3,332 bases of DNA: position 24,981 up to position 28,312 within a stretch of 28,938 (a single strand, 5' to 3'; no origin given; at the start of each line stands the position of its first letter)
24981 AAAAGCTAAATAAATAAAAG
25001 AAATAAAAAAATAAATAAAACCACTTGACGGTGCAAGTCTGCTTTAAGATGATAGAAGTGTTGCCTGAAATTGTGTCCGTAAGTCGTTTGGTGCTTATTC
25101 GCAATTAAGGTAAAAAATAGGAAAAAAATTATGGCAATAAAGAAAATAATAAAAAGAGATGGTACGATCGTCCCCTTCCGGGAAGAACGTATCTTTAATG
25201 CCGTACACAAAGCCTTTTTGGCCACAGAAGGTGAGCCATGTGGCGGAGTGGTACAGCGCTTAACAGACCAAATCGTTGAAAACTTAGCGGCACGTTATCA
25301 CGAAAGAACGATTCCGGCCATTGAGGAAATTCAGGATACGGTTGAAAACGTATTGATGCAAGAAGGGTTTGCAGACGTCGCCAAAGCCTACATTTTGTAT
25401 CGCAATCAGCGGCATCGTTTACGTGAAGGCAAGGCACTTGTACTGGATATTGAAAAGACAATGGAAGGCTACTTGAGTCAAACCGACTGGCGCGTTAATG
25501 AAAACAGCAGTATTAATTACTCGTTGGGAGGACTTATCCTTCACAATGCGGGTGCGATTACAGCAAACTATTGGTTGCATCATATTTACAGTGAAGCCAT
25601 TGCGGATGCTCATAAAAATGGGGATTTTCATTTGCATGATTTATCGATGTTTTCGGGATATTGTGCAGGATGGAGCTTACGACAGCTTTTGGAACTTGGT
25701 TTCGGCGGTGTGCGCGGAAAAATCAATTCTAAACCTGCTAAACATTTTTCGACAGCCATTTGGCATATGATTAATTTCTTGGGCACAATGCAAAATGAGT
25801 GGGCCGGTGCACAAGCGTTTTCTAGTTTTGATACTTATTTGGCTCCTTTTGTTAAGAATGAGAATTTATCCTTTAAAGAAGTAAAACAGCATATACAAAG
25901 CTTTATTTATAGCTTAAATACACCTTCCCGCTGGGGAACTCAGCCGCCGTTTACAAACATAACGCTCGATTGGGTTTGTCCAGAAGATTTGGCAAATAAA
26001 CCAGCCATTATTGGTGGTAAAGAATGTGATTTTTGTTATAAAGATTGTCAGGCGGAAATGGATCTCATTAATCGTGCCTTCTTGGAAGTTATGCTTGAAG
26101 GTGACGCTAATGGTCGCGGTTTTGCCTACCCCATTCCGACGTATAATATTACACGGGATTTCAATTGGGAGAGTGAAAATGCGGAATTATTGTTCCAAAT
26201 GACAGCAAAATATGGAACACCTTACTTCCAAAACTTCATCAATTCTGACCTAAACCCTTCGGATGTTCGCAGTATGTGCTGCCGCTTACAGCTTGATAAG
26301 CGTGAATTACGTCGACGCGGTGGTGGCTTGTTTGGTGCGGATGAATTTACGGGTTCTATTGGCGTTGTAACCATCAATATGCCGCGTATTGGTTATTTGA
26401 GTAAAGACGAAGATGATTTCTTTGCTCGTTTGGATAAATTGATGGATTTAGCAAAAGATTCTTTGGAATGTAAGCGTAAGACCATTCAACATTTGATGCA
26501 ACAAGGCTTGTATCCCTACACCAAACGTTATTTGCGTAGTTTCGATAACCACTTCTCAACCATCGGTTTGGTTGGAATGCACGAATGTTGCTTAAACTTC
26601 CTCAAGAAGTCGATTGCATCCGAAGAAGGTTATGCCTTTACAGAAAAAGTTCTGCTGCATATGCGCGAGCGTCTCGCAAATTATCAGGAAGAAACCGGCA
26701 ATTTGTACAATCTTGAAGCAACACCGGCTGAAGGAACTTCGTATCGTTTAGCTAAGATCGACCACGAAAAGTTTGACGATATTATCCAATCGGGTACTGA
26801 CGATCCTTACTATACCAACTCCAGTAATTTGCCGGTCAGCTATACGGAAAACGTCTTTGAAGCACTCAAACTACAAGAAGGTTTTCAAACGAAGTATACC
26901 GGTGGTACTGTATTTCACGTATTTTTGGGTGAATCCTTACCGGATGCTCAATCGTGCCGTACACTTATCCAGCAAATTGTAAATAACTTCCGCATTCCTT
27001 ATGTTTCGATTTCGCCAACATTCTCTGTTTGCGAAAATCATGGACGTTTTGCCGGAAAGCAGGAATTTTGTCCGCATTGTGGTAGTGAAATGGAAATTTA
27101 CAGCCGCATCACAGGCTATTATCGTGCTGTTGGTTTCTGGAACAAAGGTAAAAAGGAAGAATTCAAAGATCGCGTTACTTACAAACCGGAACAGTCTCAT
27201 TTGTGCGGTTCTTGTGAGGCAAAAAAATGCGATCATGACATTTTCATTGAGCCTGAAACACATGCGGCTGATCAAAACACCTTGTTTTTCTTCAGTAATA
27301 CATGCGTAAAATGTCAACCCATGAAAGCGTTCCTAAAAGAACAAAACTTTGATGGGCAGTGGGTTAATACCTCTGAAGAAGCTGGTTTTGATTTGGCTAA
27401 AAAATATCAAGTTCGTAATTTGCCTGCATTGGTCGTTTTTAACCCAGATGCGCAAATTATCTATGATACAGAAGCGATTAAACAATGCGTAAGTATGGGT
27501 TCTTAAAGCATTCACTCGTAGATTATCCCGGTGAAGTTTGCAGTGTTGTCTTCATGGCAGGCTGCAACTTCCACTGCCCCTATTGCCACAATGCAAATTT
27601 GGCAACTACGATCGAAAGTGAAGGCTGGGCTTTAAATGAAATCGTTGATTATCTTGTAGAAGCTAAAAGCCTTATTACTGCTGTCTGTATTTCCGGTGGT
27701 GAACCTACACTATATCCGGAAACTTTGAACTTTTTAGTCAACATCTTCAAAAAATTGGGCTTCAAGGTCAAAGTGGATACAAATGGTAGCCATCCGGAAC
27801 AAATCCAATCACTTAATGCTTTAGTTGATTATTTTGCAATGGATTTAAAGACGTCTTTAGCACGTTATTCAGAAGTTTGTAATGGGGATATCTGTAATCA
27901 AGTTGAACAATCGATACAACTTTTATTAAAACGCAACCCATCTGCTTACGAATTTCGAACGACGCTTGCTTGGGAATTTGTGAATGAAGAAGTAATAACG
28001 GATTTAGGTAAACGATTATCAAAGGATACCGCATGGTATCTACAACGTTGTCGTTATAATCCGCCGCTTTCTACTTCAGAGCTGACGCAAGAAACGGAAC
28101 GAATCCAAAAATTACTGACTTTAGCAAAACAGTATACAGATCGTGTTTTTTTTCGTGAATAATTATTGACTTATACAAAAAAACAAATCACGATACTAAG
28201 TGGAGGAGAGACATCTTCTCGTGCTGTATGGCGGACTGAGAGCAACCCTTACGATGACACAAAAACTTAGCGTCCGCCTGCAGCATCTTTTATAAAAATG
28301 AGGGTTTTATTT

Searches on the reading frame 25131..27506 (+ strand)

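Call 7: search_protein_families(library=pfam, proteins=[window:25131-27506:+], max_evalue=0.01)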
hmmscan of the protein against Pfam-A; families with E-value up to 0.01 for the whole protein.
window:25131-27506:+ (791 aa): 3 families
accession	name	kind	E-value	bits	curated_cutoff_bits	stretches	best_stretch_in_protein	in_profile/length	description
PF13597.11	NRDD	-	7.9e-198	659.1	26.2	1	124-684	1-562/562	Anaerobic ribonucleoside-triphosphate reductase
PF03477.21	ATP-cone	-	6.2e-24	84.8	25.8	1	5-95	2-87/88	ATP cone domain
PF13098.12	Thioredoxin_2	-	0.0029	18.4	27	0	718-776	10-87/104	Thioredoxin-like domain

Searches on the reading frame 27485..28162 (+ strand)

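Call 7: search_protein_families(library=pfam, proteins=[window:27485-28162:+], max_evalue=0.01)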
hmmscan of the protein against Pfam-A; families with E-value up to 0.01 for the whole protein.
window:27485-28162:+ (225 aa): 2 families
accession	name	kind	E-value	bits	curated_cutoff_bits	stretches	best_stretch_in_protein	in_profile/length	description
PF04055.27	Radical_SAM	-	9.8e-16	58.8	29.5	1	21-149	1-138/166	Radical SAM superfamily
PF13353.11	Fer4_12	-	3.8e-10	40.7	22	1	15-116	4-108/137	4Fe-4S single cluster domain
